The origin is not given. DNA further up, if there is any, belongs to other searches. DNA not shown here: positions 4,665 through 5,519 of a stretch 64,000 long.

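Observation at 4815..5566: Zinc-ribbon and 184-aa ORFs translationally coupled to the methyltransferase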

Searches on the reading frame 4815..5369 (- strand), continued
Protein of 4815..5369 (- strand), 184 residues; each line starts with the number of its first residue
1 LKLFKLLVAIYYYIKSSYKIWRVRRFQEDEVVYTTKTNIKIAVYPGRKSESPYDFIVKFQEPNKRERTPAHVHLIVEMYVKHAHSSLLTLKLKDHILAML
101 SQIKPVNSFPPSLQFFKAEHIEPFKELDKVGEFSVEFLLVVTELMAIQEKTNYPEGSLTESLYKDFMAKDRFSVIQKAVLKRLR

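Call 29: search_protein_families(library=pfam, proteins=[P0160, P0183, P0212, P0230, P0231, P0237, P0244, P0267, P0261, P0123], max_evalue=0.01)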
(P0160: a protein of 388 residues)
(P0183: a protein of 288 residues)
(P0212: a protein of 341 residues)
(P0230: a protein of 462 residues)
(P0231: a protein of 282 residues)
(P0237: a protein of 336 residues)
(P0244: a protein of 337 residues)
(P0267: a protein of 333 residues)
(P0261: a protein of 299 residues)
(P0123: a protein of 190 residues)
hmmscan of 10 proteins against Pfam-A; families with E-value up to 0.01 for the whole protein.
P0160 (388 aa): 2 families
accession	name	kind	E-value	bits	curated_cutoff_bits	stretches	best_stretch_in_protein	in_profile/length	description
PF13676.11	TIR_2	-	1.6e-17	64.6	28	1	184-303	1-119/122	TIR domain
PF01582.25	TIR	-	0.0017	18.6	21.3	1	182-274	2-93/179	TIR domain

P0183 (288 aa): 0 families

P0212 (341 aa): 1 family
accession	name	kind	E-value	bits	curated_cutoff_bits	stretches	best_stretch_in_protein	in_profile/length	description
PF00618.25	RasGEF_N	-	0.0099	16.5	28.3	0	59-94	28-63/106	RasGEF N-terminal motif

P0230 (462 aa): 1 family
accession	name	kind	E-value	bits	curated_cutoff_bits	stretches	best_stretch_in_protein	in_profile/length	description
PF02086.21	MethyltransfD12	-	7.3e-59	200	22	1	12-256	1-250/253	D12 class N6 adenine-specific DNA methyltransferase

P0231 (282 aa): 0 families

P0237 (336 aa): 0 families

P0244 (337 aa): 0 families

P0267 (333 aa): 0 families

P0261 (299 aa): 4 families
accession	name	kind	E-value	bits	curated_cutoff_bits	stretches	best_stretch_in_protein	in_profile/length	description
PF01555.25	N6_N4_Mtase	-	1.8e-23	84.1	26.7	2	41-116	135-213/221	DNA methylase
PF01170.24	UPF0020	-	1.1e-08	35.4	22.3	1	82-174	26-136/197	RMKL-like, methyltransferase domain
PF08241.18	Methyltransf_11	-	7.6e-05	23.7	21.2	0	93-164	5-65/95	Methyltransferase domain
PF13649.12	Methyltransf_25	-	0.0052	17.9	27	0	88-165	1-70/97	Methyltransferase domain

P0123 (190 aa): 0 families

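Call 32: find_encoding_contigs(protein=P0227, flank=5000, max_places=4)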
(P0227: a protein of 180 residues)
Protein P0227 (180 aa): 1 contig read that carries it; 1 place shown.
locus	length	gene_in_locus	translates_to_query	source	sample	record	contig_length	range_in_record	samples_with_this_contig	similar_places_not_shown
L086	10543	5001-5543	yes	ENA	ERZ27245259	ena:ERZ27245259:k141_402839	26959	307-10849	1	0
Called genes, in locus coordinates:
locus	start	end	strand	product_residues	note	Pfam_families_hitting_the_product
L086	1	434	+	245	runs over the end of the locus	?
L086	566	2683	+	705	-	PF00005:ABC_tran (faint), PF13166:AAA_13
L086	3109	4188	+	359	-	PF01381:HTH_3, PF12844:HTH_19 (weak), PF13443:HTH_26 (faint), PF13560:HTH_31 (weak), PF02086:MethyltransfD12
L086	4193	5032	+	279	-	PF01555:N6_N4_Mtase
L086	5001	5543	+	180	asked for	-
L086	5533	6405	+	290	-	PF04556:DpnII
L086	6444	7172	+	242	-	PF01555:N6_N4_Mtase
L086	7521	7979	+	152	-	PF01797:Y1_Tnp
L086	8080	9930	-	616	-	PF00005:ABC_tran, PF02463:SMC_N (faint)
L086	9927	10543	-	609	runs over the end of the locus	PF00005:ABC_tran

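Call 33: find_encoding_contigs(protein=P0170, flank=5000, max_places=4)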
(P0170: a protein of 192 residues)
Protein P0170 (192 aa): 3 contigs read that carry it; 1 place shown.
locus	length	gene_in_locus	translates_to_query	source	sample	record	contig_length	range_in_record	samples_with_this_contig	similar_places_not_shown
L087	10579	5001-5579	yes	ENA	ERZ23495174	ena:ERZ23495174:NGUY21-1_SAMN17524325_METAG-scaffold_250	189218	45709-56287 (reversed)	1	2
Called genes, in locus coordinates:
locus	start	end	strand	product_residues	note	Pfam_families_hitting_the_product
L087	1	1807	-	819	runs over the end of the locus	PF00488:MutS_V, PF20297:MSSS, PF01713:Smr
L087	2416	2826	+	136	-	-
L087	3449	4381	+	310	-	PF01555:N6_N4_Mtase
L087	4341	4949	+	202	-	PF15515:MvaI_BcnI (weak), PF02976:MutH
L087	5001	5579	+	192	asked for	-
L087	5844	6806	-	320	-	-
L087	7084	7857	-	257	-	PF05721:PhyH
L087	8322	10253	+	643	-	PF13245:AAA_19 (faint), PF13361:UvrD_C (weak)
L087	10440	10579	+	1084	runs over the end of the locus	PF25596:CPSase_L_D1, PF02786:CPSase_L_D2, PF02787:CPSase_L_D3, PF25596:CPSase_L_D1, PF02222:ATP-grasp, PF02786:CPSase_L_D2, PF07478:Dala_Dala_lig_C, PF15632:ATPgrasp_Ter, +7 more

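Call 36: find_related_loci(query=A3, collection=metagenome_contigs, flank=5000)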
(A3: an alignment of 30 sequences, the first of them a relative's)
Query A3 (180 aa) in metagenome_contigs; peptide patterns used: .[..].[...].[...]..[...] (x = any residue, [..] = any of these).
600 stretches matched a pattern (row limit reached: there are more); 569 encode a relative of the query (tblastn E <= 1e-3); the best 80 are kept; 80 distinct loci.
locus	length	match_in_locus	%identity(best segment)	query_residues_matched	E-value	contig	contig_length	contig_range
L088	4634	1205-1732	48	1-180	3e-51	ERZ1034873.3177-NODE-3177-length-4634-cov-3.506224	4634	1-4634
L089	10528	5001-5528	47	1-180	9e-50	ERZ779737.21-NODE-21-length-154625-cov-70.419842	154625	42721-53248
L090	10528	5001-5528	47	1-180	3e-49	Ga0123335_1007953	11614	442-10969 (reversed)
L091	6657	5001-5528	46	1-180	8e-49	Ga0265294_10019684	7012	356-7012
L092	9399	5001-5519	51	1-180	8e-49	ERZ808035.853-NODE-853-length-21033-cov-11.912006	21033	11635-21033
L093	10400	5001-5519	49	1-180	2e-48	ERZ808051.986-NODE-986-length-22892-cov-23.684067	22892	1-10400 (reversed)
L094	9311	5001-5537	43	1-180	2e-47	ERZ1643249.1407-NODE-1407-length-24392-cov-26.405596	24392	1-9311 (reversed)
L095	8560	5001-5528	46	1-180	1e-47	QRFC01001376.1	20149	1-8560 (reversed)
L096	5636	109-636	45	1-180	4e-47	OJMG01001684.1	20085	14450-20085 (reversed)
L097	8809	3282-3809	47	1-180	6e-47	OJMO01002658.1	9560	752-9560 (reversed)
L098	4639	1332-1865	45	1-180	4e-47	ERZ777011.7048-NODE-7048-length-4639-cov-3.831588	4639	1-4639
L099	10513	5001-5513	46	1-175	1e-46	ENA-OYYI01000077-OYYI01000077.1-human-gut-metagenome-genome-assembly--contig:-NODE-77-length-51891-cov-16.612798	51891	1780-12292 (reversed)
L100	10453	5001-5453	51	29-180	6e-47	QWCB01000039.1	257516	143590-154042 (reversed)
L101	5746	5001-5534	45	1-180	6e-47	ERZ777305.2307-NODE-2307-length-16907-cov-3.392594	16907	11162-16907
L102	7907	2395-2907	47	1-175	3e-46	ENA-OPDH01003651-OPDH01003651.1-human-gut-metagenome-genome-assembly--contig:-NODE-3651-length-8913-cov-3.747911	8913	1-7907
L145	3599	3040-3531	43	17-180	3e-39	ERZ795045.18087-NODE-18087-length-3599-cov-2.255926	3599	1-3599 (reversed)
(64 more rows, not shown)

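Call 41: search_protein_families(library=pfam, proteins=[L092:5535-6191:+, L145:2458-2985:+, L145:1105-1653:+, L145:581-1108:+, L088:1725-2624:+, L088:1205-1741:+, L007:5439-6011:+, L049:4841-5818:+, L048:5053-5829:+, L049:5826-6023:+], max_evalue=0.1)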
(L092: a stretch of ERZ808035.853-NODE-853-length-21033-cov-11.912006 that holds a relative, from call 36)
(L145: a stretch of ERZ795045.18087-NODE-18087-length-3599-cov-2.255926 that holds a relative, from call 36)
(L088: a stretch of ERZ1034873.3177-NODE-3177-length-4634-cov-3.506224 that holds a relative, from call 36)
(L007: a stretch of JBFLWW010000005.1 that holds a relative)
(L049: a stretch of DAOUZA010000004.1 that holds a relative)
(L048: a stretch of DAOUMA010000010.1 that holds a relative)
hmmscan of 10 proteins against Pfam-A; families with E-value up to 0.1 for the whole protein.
L092:5535-6191:+ (218 aa): 1 family
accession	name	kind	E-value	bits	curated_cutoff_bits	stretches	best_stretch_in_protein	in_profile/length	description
PF02976.21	MutH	-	2.7e-06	27.6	23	1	57-114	16-74/103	DNA mismatch repair enzyme MutH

L145:2458-2985:+ (175 aa): 1 family
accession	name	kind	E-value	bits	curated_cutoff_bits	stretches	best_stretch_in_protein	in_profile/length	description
PF20472.4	PDDEXK_11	-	6.7e-05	23.1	23.7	1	61-113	34-81/145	PD-(D/E)XK nuclease superfamily domain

L145:1105-1653:+ (182 aa): 0 families

L145:581-1108:+ (175 aa): 1 family
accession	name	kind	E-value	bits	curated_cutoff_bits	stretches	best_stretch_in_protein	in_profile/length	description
PF22539.1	DUF7004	-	5.9e-66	221.7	27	1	20-175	1-155/155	Family of unknown function (DUF7004)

L088:1725-2624:+ (299 aa): 1 family
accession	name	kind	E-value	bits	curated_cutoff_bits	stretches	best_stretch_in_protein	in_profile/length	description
PF04556.18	DpnII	-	1.4e-110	369.5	23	1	11-295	1-277/278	DpnII restriction endonuclease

L088:1205-1741:+ (178 aa): 0 families

L007:5439-6011:+ (190 aa): 2 families
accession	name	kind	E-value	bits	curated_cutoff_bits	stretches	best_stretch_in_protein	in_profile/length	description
PF21267.3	UBAP-1_UBA2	-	0.014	15.7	27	1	116-135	9-28/39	Ubiquitin-associated protein 1, UBA2 domain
PF22081.2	SwaI-like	-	0.03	14.3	27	1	36-126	13-102/208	SwaI restriction endonuclease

L049:4841-5818:+ (325 aa): 4 families
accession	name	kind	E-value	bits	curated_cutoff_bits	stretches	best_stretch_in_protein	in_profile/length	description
PF01939.22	NucS_C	-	1e-06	29.2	24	1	216-297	24-105/124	Endonuclease NucS C-terminal domain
PF22722.2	NA-iREase1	-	0.00029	21.2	27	1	209-295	10-98/106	NACHT-associated inactive Restriction Endonuclease 1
PF04471.18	Mrr_cat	-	0.0021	18.6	21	0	207-294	16-104/115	Restriction endonuclease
PF12983.12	DUF3867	-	0.027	15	27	1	250-293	12-55/185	Protein of unknown function (DUF3867)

L048:5053-5829:+ (258 aa): 1 family
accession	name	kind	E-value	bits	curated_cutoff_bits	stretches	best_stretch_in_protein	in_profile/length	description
PF00250.24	Forkhead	-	0.05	14.2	27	1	12-64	11-67/88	Forkhead domain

L049:5826-6023:+ (65 aa): 1 family
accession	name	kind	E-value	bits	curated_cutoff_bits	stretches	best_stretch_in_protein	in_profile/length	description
PF09082.15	DUF1922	-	0.023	15.3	30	0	2-17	17-32/56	Domain of unknown function (DUF1922)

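Call 45: predict_structure(alignment_id=A2)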
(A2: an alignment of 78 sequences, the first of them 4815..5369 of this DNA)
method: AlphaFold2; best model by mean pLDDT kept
length: 184 residues; sequences in the alignment: 78
mean_pLDDT: 94.2   pTM: 0.87
mean pLDDT of the five models: 94.2, 94.1, 93.9, 93.4, 93.0
residues with pLDDT >= 90: 158; 70-90: 20; 50-70: 4; < 50: 2
segments of 3 or more residues with pLDDT < 50: none
pLDDT, mean of each block of 10 residues (from residue 1): 93 86 76 98 93 96 98 98 99 99 97 98 98 99 98 95 98 96 50
secondary structure, 60 per line:
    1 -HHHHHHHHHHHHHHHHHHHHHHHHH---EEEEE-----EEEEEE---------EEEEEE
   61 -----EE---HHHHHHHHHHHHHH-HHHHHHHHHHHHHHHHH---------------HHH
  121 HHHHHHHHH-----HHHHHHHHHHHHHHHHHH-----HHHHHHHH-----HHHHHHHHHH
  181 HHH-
elements in order: H2-26 E30-34 E40-45 E55-60 H71-84 H86-102 H118-129 H135-152 H158-165 H171-183

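Call 48: search_dna_similar(query=L088:1205-1741:+, collection=plasmids, mode=protein, max_evalue=0.001, max_rows=15)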
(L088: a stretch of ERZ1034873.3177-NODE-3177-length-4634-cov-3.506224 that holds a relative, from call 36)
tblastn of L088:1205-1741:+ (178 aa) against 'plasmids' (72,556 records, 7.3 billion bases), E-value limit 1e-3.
No match.

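Call 50: search_dna_similar(query=window:4815-5369:-, collection=phages, mode=protein, max_evalue=0.01, max_rows=15)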
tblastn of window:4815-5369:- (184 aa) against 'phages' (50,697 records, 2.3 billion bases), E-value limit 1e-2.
No match.
